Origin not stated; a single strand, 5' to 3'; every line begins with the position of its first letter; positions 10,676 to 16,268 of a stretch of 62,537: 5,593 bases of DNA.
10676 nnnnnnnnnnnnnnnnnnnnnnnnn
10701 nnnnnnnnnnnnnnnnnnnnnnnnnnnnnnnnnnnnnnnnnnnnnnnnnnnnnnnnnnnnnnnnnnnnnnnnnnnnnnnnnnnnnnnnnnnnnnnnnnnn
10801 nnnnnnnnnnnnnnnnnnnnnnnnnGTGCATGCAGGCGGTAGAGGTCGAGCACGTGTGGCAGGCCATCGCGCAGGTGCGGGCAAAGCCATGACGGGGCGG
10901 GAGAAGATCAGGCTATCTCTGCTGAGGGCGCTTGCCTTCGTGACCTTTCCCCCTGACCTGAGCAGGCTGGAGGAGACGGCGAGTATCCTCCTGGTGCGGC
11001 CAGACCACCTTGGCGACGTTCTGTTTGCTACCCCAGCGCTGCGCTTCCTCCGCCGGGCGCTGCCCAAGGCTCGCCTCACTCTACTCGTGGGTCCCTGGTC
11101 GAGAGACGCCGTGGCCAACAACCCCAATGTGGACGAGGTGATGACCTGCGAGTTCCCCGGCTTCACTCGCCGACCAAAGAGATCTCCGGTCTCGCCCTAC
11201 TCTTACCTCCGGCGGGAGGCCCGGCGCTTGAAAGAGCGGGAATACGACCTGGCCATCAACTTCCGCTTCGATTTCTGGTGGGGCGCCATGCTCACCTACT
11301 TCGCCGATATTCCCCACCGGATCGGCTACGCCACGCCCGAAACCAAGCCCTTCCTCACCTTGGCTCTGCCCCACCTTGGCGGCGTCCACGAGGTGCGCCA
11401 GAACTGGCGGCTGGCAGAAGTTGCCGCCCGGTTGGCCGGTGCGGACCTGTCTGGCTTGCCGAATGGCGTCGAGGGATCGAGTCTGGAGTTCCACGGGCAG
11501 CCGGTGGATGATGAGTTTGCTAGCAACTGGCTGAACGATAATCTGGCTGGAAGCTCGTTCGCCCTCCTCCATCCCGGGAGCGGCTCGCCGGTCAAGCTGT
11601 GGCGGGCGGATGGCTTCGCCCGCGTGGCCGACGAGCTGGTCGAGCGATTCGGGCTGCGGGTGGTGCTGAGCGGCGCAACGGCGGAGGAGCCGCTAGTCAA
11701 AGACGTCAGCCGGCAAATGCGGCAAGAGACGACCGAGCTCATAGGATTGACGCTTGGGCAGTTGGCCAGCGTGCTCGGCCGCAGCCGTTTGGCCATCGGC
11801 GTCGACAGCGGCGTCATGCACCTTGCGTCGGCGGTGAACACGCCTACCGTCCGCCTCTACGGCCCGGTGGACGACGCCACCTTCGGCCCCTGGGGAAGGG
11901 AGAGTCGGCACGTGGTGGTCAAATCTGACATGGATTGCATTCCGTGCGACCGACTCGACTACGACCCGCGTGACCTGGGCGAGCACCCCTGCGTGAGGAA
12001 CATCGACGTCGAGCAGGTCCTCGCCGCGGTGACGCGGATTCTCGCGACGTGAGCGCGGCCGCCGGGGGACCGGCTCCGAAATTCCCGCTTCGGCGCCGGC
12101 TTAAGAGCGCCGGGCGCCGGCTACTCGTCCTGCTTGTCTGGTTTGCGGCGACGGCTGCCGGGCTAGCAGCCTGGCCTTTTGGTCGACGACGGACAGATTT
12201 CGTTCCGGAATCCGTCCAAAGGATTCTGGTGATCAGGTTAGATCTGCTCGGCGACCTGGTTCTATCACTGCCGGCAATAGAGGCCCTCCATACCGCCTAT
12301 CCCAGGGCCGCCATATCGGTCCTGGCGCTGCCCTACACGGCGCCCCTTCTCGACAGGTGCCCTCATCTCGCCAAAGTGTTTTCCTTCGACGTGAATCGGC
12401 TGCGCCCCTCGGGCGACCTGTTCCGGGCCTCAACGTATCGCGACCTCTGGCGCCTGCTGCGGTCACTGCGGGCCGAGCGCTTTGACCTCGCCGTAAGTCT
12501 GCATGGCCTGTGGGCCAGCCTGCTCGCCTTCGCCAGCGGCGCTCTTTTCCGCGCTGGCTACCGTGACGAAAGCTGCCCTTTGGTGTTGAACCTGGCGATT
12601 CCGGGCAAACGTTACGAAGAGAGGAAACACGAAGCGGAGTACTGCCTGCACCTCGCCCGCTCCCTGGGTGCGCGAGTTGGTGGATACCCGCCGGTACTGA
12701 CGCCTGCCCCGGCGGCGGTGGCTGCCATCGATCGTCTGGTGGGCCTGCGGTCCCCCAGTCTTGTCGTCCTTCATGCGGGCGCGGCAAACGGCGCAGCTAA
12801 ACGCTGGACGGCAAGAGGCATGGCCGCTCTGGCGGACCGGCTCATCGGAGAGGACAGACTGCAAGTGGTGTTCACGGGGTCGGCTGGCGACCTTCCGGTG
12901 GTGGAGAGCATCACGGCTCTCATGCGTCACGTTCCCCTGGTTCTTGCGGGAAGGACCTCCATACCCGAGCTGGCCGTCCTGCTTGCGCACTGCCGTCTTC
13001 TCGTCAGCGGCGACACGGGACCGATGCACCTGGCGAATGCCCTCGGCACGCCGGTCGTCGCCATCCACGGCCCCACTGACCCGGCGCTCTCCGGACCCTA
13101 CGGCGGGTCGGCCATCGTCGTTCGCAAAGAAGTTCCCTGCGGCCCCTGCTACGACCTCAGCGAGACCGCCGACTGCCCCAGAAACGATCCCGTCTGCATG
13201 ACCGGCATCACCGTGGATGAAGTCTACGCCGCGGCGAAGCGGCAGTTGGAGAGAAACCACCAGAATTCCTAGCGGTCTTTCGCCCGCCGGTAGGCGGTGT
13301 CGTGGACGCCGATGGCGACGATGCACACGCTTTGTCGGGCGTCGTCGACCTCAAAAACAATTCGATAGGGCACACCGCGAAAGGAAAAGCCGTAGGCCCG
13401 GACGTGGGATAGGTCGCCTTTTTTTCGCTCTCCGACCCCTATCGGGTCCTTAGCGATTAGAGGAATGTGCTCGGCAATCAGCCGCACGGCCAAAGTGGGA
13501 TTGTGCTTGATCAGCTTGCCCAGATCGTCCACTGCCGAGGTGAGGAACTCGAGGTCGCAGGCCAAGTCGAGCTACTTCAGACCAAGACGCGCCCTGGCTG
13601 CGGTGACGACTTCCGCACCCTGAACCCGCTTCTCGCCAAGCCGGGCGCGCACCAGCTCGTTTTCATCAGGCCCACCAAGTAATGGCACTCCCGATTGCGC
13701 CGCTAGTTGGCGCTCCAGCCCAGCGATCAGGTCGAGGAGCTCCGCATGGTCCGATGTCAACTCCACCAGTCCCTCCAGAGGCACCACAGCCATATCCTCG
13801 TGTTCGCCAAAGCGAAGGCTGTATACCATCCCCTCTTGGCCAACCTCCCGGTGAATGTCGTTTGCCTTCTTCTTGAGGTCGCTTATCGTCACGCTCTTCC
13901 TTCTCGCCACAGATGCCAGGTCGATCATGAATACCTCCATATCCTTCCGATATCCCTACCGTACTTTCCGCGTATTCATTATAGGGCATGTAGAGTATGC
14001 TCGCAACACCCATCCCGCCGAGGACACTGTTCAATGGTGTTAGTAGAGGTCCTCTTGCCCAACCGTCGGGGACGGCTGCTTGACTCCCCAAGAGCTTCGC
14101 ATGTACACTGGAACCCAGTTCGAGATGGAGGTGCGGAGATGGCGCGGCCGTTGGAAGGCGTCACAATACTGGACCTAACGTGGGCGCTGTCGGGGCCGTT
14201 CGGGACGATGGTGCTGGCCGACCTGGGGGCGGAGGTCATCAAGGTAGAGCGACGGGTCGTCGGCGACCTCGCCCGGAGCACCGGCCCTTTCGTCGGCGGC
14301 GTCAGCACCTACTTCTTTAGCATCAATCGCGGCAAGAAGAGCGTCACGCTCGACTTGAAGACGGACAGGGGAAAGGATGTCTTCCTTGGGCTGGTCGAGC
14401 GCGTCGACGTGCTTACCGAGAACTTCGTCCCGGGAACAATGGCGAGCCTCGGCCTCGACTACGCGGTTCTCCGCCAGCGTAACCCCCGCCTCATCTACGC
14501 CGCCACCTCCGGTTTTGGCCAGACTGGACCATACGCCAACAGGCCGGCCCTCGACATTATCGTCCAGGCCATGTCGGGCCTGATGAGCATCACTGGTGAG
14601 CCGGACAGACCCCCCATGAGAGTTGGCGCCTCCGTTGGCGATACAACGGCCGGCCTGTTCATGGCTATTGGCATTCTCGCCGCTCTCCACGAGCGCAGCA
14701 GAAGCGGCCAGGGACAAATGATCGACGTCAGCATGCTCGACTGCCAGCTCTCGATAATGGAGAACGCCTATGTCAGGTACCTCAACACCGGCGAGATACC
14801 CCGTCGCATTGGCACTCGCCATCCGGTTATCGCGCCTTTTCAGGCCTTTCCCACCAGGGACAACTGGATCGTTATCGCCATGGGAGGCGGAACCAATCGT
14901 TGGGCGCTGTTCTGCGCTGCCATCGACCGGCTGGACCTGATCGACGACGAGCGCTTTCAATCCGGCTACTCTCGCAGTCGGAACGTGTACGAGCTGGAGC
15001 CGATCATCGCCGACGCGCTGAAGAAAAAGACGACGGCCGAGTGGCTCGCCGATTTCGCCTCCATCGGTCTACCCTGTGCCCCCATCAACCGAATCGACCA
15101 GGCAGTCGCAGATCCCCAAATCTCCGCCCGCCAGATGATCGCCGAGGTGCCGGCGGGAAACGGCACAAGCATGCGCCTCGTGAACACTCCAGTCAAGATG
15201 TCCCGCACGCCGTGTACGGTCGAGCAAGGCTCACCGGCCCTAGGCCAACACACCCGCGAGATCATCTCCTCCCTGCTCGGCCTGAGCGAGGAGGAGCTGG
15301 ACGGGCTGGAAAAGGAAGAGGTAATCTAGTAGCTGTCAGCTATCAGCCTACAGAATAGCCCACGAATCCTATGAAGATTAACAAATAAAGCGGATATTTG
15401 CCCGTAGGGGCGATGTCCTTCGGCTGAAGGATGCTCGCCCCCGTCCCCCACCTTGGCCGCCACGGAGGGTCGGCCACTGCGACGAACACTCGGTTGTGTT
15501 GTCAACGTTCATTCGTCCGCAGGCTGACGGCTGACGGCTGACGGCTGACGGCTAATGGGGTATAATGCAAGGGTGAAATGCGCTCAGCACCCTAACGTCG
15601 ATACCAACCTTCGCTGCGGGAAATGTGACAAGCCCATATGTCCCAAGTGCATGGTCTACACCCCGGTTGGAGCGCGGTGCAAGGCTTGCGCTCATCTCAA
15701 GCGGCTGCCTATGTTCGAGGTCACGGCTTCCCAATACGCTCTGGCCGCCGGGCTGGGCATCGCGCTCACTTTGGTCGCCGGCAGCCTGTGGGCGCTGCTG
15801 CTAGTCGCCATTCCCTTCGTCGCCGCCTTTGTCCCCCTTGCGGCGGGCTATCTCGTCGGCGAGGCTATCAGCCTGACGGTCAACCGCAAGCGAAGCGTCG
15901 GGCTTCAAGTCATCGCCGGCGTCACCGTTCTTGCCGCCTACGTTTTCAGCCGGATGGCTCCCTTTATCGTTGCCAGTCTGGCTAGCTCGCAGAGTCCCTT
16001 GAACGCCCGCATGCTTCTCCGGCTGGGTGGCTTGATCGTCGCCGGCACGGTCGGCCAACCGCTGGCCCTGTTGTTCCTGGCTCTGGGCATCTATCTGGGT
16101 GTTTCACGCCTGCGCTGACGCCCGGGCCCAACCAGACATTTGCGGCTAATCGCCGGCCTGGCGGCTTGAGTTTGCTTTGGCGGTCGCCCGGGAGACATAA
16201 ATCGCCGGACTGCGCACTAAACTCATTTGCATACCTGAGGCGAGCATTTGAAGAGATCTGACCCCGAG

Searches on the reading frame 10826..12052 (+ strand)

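Call 19: search_protein_families(library=pfam, proteins=[window:10826-12052:+])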
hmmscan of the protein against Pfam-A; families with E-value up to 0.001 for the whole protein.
window:10826-12052:+ (408 aa): 1 family
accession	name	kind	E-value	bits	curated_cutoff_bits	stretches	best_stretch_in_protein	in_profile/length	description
PF01075.23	Glyco_transf_9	-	1.9e-30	106.4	22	1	130-374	3-236/247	Glycosyltransferase family 9 (heptosyltransferase)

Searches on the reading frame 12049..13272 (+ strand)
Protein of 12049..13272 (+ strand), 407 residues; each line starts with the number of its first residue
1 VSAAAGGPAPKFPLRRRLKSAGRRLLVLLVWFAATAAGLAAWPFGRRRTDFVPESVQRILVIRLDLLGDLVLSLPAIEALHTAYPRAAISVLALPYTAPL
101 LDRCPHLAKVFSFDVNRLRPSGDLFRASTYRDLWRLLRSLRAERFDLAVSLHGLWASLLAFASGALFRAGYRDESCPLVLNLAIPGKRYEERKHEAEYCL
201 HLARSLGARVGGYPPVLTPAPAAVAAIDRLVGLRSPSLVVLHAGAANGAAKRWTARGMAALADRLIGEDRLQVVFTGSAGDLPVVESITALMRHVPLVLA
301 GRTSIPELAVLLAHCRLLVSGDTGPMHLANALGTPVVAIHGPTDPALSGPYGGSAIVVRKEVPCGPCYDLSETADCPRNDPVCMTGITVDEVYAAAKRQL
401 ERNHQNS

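Call 19: search_protein_families(library=pfam, proteins=[window:12049-13272:+])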
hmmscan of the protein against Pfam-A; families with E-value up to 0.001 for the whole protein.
window:12049-13272:+ (407 aa): 1 family
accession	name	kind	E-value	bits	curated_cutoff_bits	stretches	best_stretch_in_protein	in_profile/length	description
PF01075.23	Glyco_transf_9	-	4.6e-39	134.6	22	1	134-370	2-239/247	Glycosyltransferase family 9 (heptosyltransferase)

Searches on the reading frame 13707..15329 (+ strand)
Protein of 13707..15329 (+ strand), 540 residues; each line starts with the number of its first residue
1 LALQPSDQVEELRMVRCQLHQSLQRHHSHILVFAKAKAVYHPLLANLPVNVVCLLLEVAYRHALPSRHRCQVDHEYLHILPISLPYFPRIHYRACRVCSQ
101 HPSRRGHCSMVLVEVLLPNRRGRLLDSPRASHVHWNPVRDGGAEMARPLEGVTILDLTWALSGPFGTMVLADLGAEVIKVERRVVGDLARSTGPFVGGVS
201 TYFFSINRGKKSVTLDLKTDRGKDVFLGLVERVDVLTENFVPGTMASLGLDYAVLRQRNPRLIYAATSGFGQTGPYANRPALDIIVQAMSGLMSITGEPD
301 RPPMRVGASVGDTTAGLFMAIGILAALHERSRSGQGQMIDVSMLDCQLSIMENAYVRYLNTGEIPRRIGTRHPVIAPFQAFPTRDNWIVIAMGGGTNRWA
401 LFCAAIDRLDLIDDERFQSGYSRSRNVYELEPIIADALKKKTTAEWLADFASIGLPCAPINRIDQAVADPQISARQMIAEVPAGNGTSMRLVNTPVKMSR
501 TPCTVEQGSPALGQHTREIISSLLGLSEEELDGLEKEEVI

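Call 19: search_protein_families(library=pfam, proteins=[window:13707-15329:+])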
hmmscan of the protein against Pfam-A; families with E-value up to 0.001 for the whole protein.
window:13707-15329:+ (540 aa): 1 family
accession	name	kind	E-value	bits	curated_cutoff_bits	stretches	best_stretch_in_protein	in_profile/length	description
PF02515.22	CoA_transf_3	-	5.8e-132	440.7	23.3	1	149-516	1-366/366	CoA-transferase family III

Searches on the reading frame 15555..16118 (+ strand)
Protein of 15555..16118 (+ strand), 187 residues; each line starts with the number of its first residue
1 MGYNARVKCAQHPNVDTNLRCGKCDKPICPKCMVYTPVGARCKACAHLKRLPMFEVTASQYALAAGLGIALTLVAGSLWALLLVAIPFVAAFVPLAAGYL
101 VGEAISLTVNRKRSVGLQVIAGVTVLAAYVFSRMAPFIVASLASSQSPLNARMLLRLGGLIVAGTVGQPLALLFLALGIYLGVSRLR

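Call 19: search_protein_families(library=pfam, proteins=[window:15555-16118:+])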
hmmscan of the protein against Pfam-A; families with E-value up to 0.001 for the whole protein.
window:15555-16118:+ (187 aa): 1 family
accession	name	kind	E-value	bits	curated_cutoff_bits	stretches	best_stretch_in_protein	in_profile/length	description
PF00643.29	zf-B_box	-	0.00011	22.7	24.1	1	8-34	5-31/42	B-box zinc finger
